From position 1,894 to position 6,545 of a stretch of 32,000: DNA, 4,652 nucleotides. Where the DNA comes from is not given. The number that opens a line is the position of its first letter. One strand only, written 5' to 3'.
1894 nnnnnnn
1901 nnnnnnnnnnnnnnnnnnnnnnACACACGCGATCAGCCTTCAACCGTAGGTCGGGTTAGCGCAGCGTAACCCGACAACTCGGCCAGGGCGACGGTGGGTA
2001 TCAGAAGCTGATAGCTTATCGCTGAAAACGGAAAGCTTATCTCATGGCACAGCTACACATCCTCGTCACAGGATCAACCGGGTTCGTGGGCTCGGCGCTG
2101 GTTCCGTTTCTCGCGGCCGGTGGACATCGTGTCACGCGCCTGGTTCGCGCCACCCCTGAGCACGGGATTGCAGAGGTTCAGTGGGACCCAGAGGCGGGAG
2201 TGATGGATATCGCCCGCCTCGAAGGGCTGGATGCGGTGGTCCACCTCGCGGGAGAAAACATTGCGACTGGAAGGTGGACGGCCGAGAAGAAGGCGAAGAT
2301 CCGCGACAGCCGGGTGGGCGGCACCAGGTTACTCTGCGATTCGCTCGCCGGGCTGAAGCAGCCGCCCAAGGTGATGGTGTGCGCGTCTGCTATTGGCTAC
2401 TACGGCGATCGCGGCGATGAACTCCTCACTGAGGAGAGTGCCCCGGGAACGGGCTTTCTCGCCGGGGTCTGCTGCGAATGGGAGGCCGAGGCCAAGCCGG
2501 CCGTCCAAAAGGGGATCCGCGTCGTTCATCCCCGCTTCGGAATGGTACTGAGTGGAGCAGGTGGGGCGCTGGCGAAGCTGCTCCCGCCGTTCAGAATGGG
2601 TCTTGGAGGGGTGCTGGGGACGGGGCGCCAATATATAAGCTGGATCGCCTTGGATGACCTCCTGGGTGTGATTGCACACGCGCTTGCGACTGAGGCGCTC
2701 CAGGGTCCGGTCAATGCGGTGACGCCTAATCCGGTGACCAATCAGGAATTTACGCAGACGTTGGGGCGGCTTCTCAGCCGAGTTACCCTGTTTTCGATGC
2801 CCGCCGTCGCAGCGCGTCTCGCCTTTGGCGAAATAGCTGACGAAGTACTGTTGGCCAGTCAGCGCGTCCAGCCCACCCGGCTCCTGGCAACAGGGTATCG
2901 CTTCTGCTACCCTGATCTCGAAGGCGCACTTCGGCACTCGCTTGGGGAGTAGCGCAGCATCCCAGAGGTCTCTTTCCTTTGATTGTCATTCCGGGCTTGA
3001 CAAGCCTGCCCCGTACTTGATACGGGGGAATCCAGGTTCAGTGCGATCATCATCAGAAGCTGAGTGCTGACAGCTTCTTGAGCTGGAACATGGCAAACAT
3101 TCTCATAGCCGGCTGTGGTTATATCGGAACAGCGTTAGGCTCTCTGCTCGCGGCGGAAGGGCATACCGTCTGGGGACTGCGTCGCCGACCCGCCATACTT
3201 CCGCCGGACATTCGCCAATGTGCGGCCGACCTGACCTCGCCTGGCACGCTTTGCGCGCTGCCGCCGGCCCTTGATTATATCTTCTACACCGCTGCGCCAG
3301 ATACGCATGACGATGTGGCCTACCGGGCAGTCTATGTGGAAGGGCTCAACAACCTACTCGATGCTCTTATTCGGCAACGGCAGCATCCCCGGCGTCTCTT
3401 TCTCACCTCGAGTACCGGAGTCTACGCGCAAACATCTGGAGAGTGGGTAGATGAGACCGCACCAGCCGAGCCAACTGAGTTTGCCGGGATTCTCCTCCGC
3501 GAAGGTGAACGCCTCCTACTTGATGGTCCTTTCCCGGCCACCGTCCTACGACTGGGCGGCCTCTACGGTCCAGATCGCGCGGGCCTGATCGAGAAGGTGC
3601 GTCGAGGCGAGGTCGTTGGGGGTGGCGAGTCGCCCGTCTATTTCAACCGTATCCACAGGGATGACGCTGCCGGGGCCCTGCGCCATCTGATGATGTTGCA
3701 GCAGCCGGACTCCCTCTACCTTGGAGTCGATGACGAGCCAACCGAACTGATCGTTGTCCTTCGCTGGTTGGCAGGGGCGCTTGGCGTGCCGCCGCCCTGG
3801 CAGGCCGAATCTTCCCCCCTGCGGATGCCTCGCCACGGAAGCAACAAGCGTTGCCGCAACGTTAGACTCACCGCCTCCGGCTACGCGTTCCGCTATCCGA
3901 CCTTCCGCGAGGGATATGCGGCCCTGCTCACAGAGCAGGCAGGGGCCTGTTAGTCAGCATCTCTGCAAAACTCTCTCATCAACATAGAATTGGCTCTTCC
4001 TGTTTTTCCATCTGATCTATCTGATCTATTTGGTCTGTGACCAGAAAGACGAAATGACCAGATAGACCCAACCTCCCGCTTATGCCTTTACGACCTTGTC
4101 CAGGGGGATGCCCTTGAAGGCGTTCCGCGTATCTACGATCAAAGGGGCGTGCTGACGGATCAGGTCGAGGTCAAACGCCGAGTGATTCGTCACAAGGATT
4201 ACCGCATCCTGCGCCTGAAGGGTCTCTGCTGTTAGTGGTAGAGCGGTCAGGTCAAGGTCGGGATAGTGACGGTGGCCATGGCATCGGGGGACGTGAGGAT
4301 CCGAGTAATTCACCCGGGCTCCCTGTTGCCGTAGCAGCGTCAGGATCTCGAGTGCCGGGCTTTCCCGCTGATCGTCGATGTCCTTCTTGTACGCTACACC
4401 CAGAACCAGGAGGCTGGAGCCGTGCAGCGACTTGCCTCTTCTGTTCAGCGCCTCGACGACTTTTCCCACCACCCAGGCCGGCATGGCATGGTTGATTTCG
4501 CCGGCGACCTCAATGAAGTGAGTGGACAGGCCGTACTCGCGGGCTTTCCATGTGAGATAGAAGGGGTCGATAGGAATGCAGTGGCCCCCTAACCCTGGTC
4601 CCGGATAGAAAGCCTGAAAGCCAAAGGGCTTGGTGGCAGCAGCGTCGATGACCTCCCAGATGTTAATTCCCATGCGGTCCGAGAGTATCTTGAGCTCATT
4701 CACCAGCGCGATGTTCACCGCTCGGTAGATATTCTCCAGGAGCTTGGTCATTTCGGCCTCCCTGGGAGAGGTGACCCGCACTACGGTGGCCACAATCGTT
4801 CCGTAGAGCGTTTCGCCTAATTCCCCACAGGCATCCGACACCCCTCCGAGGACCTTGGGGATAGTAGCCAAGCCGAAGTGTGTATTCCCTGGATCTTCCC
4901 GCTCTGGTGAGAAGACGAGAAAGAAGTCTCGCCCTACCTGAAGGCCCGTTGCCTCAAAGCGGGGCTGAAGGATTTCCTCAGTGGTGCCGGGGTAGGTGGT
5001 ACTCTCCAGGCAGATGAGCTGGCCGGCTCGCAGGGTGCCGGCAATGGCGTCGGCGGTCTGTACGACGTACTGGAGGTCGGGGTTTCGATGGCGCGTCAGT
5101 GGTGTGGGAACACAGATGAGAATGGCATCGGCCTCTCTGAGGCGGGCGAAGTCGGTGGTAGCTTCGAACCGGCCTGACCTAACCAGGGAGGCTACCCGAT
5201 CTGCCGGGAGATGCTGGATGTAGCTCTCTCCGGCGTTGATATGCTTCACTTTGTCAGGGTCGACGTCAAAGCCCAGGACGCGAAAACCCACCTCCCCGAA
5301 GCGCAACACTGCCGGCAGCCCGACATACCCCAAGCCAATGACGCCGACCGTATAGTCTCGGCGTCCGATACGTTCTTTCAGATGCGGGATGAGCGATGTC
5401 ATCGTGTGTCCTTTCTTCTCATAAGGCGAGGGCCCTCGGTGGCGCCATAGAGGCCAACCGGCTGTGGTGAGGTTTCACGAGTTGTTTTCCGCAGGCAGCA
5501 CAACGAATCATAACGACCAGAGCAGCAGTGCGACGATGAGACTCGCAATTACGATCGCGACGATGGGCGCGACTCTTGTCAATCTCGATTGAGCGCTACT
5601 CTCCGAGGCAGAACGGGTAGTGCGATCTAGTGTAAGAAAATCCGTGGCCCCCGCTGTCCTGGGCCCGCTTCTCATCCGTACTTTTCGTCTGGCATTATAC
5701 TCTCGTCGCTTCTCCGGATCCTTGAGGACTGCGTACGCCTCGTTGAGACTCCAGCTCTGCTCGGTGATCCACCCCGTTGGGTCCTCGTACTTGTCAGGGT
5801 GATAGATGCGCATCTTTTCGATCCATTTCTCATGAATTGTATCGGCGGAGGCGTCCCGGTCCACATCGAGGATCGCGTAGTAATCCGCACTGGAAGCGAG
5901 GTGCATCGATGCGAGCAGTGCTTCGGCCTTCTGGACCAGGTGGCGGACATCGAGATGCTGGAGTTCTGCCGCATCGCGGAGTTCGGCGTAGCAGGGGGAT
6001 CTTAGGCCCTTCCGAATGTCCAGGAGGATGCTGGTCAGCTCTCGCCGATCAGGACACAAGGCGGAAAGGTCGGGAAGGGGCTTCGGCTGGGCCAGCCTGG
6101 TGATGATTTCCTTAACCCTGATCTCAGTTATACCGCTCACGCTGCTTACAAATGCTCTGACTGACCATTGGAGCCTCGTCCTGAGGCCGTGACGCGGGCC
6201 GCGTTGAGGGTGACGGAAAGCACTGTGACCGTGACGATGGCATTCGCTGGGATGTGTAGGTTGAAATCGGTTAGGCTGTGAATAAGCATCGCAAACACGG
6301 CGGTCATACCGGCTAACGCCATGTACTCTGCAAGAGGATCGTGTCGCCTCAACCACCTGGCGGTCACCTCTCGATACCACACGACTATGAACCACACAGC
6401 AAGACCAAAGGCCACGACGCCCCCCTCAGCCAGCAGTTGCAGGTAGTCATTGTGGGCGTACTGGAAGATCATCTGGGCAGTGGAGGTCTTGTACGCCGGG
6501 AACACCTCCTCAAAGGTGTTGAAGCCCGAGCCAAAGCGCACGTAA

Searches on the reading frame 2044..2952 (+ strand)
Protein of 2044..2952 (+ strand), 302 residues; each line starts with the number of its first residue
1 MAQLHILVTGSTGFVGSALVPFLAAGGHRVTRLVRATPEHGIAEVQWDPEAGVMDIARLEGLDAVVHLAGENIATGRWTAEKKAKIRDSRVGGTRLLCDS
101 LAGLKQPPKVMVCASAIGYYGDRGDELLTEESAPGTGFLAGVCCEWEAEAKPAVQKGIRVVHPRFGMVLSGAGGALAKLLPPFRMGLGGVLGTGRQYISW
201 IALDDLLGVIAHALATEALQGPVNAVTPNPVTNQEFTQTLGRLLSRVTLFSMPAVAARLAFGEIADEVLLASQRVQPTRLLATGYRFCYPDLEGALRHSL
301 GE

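Call 8: search_protein_families(library=pfam, proteins=[window:2044-2952:+])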
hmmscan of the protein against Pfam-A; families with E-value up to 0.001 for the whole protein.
window:2044-2952:+ (302 aa): 4 families
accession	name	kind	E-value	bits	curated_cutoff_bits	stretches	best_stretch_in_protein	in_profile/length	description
PF08338.16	DUF1731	-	8.2e-19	67.5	27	1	252-298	1-46/47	Domain of unknown function (DUF1731)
PF01370.27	Epimerase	-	4e-16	59.6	20.9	1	6-216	1-227/240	NAD dependent epimerase/dehydratase family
PF16363.11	GDP_Man_Dehyd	-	2.7e-05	24.2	27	1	7-43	1-37/332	GDP-mannose 4,6 dehydratase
PF05368.20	NmrA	-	0.00044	20.4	27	1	5-52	4-51/298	NmrA-like family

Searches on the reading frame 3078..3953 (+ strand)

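Call 8: search_protein_families(library=pfam, proteins=[window:3078-3953:+])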
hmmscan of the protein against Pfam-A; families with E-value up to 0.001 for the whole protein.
window:3078-3953:+ (291 aa): 1 family
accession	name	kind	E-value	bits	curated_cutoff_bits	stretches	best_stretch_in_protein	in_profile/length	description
PF01370.27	Epimerase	-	7.4e-11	42.3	20.9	1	8-172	1-187/240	NAD dependent epimerase/dehydratase family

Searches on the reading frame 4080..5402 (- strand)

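Call 8: search_protein_families(library=pfam, proteins=[window:4080-5402:-])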
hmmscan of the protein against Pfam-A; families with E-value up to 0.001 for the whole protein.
window:4080-5402:- (440 aa): 4 families
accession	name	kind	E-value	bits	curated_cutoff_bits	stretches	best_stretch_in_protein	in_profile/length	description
PF03721.20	UDPG_MGDP_dh_N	-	3.1e-44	151.2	27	1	18-194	2-181/187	UDP-glucose/GDP-mannose dehydrogenase family, NAD binding domain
PF00984.24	UDPG_MGDP_dh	-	8.4e-33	112.8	25.4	1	214-305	1-93/94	UDP-glucose/GDP-mannose dehydrogenase family, central domain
PF03720.21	UDPG_MGDP_dh_C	-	3.3e-21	76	30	1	332-430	1-102/103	UDP-glucose/GDP-mannose dehydrogenase family, UDP binding domain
PF03446.21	NAD_binding_2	-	7.9e-08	32.9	21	1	18-146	1-105/161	NAD binding domain of 6-phosphogluconate dehydrogenase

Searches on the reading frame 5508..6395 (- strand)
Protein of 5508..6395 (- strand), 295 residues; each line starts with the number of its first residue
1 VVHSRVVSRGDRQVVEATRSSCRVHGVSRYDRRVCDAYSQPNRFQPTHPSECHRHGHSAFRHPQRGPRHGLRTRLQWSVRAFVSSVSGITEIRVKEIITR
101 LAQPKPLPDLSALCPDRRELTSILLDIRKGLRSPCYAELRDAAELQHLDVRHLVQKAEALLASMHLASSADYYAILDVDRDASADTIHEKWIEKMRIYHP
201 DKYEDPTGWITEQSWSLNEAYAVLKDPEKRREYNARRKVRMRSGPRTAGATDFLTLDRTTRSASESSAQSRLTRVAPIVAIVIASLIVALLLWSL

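Call 8: search_protein_families(library=pfam, proteins=[window:5508-6395:-])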
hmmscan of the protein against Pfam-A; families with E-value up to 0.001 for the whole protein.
window:5508-6395:- (295 aa): 1 family
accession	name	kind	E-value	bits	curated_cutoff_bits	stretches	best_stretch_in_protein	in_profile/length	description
PF00226.36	DnaJ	-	3.5e-15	56.3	27.8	1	171-234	1-63/63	DnaJ domain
